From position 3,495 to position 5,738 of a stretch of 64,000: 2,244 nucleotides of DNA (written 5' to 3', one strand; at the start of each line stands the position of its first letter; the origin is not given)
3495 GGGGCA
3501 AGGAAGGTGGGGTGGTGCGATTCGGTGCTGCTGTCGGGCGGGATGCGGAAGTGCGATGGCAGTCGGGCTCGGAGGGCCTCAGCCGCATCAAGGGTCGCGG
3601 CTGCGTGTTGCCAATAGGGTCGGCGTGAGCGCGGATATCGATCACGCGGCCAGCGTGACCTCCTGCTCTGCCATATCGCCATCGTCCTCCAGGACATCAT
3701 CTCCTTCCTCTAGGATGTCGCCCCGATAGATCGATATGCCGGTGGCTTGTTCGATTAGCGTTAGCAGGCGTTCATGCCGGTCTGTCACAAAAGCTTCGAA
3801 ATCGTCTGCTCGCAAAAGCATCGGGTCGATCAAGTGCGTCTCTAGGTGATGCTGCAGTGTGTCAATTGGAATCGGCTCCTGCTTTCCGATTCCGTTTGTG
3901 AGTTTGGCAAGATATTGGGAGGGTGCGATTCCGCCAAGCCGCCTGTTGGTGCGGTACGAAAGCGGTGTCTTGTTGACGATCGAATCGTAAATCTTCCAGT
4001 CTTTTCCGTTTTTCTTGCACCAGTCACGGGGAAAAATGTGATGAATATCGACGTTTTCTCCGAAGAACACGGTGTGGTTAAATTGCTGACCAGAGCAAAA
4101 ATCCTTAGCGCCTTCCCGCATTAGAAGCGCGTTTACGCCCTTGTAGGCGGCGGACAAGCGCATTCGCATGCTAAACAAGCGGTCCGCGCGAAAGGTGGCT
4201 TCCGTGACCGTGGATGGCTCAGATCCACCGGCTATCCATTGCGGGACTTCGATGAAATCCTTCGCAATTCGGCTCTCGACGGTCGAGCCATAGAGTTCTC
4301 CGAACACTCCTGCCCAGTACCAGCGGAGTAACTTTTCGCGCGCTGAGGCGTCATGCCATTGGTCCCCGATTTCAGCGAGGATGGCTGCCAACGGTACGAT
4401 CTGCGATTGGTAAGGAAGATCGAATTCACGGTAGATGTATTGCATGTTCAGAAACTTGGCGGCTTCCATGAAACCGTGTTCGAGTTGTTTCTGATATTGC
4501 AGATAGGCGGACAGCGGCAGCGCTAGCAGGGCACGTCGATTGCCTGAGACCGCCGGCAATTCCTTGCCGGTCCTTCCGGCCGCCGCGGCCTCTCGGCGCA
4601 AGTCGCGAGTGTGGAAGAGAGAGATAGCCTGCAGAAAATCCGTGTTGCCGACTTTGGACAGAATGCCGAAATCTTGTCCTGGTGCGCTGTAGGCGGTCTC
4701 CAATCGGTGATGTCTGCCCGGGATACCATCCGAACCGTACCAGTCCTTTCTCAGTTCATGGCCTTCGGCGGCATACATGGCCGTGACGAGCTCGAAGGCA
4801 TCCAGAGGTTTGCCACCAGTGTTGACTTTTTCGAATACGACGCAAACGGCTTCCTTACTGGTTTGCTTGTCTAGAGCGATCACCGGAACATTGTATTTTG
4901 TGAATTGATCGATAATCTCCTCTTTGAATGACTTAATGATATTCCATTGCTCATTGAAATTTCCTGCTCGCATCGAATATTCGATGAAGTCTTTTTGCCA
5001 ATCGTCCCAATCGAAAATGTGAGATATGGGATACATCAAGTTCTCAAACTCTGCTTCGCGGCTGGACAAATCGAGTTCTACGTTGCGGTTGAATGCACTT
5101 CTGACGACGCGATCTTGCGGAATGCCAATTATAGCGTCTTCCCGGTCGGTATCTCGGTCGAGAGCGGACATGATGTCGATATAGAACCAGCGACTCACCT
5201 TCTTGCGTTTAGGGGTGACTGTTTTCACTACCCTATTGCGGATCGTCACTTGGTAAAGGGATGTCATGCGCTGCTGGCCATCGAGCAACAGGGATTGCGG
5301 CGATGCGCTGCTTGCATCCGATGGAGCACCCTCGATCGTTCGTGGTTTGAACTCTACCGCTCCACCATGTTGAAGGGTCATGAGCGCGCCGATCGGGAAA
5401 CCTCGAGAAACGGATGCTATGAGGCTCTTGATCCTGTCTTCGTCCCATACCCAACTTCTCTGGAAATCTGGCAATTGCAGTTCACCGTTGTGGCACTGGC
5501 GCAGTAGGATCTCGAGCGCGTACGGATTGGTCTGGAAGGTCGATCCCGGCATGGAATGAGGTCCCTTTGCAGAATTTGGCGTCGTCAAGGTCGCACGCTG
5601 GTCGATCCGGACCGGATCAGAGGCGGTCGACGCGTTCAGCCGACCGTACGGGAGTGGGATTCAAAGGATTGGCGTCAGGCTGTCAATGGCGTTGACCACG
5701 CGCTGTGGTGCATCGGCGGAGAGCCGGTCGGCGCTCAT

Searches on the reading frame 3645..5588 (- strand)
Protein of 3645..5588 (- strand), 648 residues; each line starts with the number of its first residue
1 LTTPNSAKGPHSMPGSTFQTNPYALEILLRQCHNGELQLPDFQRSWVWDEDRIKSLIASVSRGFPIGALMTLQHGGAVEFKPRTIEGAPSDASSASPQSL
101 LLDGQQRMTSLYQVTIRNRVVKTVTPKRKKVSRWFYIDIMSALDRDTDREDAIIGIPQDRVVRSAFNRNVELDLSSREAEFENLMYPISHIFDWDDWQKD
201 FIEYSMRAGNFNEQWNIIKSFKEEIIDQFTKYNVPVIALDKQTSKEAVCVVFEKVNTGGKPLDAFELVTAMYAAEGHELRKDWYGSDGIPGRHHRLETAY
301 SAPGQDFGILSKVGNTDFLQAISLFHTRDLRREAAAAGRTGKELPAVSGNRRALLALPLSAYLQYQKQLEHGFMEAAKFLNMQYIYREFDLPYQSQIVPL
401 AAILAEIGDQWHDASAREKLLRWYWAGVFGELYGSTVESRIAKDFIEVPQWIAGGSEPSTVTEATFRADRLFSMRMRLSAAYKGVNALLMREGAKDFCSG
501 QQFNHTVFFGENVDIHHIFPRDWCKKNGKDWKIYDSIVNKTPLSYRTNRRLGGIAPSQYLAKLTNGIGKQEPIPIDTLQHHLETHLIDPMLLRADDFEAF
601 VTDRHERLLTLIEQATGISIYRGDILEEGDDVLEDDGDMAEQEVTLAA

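Call 5: search_protein_families(library=pfam, proteins=[window:3645-5588:-], max_evalue=0.1)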
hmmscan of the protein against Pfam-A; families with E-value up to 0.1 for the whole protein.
window:3645-5588:- (648 aa): 1 family
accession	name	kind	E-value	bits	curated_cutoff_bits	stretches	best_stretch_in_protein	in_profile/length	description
PF03235.19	GmrSD_N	-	7.4e-30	105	33.2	1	29-272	5-198/199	GmrSD restriction endonuclease, N-terminal domain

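Call 6: search_protein_families(library=padloc, proteins=[window:3645-5588:-], max_evalue=0.1)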
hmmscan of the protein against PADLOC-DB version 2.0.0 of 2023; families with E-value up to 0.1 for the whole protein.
window:3645-5588:- (648 aa): 18 families
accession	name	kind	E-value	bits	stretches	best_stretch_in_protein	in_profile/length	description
PDLC04709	PDC-M55C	-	3.3e-25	86.8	3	24-136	16-127/554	-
PDLC04151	HEC-05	-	7.9e-20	69.1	1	22-274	25-276/600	-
PDLC04150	HEC-05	-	3.1e-16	57.4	1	22-274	7-262/583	-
PDLC03877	NsnA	-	1.7e-14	51.9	1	19-280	47-208/385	-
PDLC02792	SspE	-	1.1e-08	32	1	17-116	5-108/771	SspE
PDLC02786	SspE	-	1.9e-08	31.1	1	33-113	20-100/766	SspE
PDLC04153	HEC-05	-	9.3e-07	25.4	1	24-112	8-109/621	-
PDLC04155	HEC-06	-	1.5e-05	21.7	1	33-269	17-234/562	-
PDLC02695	Orf5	-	2.9e-05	20.6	1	33-112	16-92/601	Orf5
PDLC04157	HEC-06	-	4.6e-05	20.2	1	34-268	20-229/558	-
PDLC02783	SspE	-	7.6e-05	19.1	1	33-147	22-145/793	SspE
PDLC04027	PD-T4-2_A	-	0.00022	18.4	1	28-69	43-85/363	-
PDLC04152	HEC-05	-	0.00023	17.8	1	34-70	17-57/566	-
PDLC02693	Orf5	-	0.00047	17.3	1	37-120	9-87/543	Orf5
PDLC02700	Orf5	-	0.0011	15.7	1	33-135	8-103/555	Orf5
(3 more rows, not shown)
